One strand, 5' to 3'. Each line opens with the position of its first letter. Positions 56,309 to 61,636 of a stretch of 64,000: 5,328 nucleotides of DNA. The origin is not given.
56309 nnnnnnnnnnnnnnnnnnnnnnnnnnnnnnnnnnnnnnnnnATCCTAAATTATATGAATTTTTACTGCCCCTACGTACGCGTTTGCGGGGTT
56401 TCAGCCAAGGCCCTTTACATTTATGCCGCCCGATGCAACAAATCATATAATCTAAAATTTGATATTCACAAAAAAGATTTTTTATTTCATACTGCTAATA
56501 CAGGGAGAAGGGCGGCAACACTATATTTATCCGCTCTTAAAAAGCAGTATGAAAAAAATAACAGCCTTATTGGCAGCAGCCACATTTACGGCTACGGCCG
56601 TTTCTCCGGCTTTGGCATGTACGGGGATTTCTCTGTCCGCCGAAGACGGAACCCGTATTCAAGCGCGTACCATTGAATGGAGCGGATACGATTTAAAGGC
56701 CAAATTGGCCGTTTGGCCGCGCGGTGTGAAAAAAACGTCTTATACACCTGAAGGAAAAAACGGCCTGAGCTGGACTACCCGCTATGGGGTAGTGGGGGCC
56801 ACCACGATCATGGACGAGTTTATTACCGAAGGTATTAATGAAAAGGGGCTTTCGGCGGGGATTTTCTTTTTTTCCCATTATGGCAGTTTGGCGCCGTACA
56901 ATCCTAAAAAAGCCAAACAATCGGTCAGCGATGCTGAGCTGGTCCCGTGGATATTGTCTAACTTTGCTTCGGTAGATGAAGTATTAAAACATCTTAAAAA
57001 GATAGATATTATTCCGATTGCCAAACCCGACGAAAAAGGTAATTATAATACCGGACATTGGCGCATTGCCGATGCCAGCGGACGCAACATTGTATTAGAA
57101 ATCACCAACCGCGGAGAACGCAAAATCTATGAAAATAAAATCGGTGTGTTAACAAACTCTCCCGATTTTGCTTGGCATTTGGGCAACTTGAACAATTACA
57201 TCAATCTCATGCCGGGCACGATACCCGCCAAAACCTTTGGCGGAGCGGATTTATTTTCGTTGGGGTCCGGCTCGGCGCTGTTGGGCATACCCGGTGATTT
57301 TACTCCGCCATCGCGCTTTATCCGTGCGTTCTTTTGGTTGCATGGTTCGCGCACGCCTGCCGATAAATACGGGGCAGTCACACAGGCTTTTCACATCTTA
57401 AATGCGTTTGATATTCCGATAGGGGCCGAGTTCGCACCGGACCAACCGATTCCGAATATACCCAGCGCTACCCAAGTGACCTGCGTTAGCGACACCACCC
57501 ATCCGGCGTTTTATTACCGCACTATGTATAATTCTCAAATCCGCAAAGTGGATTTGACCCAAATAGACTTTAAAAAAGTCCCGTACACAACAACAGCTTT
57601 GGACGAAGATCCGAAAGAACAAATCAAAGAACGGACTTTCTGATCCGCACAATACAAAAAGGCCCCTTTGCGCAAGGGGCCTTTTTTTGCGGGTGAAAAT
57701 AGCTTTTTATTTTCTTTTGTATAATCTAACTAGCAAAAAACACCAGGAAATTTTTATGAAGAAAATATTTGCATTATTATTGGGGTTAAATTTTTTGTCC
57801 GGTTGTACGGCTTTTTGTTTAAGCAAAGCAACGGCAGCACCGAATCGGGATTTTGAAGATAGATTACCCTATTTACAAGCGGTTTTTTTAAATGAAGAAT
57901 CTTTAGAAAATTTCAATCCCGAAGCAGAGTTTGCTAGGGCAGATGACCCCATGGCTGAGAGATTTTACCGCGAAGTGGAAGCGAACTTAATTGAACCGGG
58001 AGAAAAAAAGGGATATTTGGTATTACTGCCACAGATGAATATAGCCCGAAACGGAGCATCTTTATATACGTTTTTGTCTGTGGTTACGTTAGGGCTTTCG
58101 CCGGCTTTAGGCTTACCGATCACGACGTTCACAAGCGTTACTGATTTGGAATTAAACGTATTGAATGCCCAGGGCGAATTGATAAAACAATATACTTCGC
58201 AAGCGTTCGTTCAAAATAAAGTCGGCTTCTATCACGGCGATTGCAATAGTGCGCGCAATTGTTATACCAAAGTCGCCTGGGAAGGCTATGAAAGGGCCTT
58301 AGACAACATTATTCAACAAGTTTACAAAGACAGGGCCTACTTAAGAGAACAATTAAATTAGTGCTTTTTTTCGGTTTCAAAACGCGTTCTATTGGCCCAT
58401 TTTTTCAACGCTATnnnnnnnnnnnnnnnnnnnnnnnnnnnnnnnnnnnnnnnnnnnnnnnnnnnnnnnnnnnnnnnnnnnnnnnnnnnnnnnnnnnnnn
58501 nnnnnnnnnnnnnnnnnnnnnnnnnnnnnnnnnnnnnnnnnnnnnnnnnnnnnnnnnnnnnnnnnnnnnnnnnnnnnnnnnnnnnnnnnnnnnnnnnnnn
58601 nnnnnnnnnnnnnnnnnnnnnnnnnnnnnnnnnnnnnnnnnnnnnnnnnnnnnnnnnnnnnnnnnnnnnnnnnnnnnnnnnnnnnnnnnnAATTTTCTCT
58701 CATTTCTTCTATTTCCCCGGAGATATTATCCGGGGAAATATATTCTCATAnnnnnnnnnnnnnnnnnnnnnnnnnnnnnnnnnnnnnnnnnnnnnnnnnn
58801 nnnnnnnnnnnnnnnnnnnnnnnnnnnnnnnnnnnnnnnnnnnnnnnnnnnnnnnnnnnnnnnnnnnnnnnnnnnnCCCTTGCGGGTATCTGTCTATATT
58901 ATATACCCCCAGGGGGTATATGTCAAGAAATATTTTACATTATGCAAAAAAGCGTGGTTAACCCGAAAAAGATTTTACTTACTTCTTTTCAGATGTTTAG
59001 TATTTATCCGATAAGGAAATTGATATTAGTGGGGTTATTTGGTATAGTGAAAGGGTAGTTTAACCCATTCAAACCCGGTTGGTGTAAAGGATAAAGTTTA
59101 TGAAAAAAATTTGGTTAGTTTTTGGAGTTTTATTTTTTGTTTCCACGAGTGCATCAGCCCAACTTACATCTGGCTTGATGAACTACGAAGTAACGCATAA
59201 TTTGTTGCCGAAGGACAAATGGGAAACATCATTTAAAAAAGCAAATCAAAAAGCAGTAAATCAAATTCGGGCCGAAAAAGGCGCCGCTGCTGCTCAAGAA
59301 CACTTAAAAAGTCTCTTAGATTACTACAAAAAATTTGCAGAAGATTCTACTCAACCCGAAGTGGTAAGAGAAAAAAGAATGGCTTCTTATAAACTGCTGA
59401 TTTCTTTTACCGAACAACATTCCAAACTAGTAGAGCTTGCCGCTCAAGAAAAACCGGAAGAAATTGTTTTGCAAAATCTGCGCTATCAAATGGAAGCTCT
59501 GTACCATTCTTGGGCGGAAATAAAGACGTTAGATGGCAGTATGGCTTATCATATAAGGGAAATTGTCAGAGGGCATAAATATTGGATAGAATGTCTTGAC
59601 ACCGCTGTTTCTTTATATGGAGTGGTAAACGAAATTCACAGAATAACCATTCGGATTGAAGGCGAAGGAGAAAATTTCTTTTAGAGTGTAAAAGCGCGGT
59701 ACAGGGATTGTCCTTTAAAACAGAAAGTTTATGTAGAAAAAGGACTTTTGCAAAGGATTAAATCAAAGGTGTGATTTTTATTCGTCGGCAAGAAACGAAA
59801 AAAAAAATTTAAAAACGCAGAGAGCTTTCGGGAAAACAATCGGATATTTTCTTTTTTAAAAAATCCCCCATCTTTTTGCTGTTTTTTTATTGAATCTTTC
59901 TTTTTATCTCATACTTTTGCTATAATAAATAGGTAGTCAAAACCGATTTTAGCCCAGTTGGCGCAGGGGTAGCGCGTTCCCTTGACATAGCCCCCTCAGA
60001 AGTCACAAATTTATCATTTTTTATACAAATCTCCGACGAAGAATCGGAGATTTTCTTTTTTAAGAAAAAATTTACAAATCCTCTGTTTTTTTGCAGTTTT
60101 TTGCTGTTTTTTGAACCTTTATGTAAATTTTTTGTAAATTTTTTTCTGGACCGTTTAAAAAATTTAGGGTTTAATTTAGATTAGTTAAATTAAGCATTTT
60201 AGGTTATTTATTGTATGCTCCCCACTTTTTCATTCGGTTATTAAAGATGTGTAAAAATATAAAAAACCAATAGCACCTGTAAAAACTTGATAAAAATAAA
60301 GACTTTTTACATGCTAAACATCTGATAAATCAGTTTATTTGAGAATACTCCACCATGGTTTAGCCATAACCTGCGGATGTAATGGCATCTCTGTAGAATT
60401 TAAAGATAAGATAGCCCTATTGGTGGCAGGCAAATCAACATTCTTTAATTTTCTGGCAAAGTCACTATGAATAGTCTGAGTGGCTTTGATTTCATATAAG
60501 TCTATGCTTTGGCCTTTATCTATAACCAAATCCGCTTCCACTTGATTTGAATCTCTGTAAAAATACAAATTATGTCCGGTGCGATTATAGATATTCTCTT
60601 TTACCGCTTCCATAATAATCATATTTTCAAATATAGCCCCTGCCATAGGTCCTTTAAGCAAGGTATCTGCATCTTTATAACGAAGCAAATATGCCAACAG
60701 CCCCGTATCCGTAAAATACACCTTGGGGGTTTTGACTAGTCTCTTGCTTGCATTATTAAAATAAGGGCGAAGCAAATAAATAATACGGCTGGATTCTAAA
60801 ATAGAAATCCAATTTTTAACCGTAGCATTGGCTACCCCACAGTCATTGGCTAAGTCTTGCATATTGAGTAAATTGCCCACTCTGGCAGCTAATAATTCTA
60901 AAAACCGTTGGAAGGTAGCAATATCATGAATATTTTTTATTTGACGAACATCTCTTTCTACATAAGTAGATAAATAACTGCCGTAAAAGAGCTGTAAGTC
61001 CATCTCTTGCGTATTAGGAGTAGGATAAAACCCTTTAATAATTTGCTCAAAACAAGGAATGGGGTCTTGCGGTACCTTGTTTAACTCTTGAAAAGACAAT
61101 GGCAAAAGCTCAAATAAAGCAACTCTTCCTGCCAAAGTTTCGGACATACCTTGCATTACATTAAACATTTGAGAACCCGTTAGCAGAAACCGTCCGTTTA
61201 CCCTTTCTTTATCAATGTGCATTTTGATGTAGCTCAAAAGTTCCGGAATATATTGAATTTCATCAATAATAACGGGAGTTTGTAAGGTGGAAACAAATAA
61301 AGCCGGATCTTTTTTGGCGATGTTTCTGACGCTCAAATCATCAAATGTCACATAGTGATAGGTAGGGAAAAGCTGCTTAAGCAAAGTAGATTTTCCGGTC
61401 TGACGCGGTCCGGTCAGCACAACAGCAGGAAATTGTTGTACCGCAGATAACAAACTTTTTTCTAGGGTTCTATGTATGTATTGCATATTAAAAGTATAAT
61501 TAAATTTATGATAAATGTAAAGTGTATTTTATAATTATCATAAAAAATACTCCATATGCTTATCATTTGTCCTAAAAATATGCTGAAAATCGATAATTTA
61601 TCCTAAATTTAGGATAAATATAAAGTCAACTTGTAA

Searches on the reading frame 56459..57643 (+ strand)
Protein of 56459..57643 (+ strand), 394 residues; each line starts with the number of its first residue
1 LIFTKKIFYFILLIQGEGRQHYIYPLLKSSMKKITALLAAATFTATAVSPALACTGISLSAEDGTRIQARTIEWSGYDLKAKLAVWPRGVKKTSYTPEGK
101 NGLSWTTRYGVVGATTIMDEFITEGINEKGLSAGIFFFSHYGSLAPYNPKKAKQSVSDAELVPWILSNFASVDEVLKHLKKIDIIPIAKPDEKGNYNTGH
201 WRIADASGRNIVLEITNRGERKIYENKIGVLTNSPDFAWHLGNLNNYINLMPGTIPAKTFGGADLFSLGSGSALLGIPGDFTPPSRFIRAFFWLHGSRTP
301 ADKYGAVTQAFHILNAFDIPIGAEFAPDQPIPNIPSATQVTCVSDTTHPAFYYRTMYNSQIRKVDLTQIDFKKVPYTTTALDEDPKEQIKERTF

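Call 3: search_protein_families(library=pfam, proteins=[window:56459-57643:+], max_evalue=1)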
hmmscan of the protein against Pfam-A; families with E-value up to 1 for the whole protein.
window:56459-57643:+ (394 aa): 3 families
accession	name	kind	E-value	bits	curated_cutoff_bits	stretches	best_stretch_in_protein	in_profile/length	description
PF02275.23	CBAH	-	3.6e-63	214.5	20.4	1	54-370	1-307/316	Linear amide C-N hydrolases, choloylglycine hydrolase family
PF03417.21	AAT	-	0.051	13.7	23.2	1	122-233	45-139/225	Acyl-coenzyme A:6-aminopenicillanic acid acyl-transferase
PF03975.18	CheD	-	0.1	13.2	25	0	254-269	40-55/108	CheD chemotactic sensory transduction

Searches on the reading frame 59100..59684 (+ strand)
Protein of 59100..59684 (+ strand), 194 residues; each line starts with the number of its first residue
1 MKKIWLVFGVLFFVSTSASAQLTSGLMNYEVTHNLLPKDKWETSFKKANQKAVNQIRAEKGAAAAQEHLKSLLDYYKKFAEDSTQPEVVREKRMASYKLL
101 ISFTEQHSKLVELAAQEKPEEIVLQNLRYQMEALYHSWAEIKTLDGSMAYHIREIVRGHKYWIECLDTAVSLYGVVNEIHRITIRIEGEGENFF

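Call 3: search_protein_families(library=pfam, proteins=[window:59100-59684:+], max_evalue=1)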
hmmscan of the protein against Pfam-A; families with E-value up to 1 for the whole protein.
window:59100-59684:+ (194 aa): 2 families
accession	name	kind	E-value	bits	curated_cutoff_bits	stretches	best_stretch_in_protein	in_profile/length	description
PF18363.6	PI_PP_I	-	0.071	13.7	28.5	0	120-159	22-61/94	Phosphoinositide phosphatase insertion domain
PF16017.11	BTB_3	-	0.13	12.7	22.3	1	43-112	36-101/106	BTB/POZ domain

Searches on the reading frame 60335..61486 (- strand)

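Call 3: search_protein_families(library=pfam, proteins=[window:60335-61486:-], max_evalue=1)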
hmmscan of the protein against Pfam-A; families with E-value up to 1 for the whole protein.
window:60335-61486:- (383 aa): 13 families
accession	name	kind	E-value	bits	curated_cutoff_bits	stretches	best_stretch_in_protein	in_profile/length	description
PF13635.12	DUF4143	-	6.4e-48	163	28.1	1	177-335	1-159/160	Domain of unknown function (DUF4143)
PF13173.12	AAA_14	-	7.8e-30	104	27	1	20-135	3-128/129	AAA domain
PF13401.12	AAA_22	-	0.00047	20.9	27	1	22-45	8-31/130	AAA domain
PF01637.24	ATPase_2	-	0.00085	19.6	33.2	1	19-39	20-40/225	ATPase domain predominantly from Archaea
PF13191.12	AAA_16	-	0.0013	19.7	32.6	1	11-42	14-47/167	AAA ATPase domain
PF13521.12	AAA_28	-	0.0018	18.9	27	1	22-54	2-34/164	AAA domain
PF13479.12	AAA_24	-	0.021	15.1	27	1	21-79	4-57/195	AAA domain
PF13730.12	HTH_36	-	0.083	13.2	25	0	210-236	29-55/55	Helix-turn-helix domain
PF10236.15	DAP3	-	0.093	12.4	23.1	0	22-39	26-43/311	Mitochondrial ribosomal death-associated protein 3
PF13555.12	AAA_29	-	0.17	12.1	27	1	21-36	24-39/61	P-loop containing region of AAA domain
PF13542.12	HTH_Tnp_ISL3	-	0.17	11.8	27.4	1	194-227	15-47/51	Helix-turn-helix domain of transposase family ISL3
PF05272.17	VapE-like_dom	-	0.17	11.8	25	1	21-61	53-89/217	Virulence-associated protein E-like domain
PF25199.1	nSTAND_NTPase5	-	0.27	11.5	34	1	14-44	36-66/145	Novel STAND NTPase 5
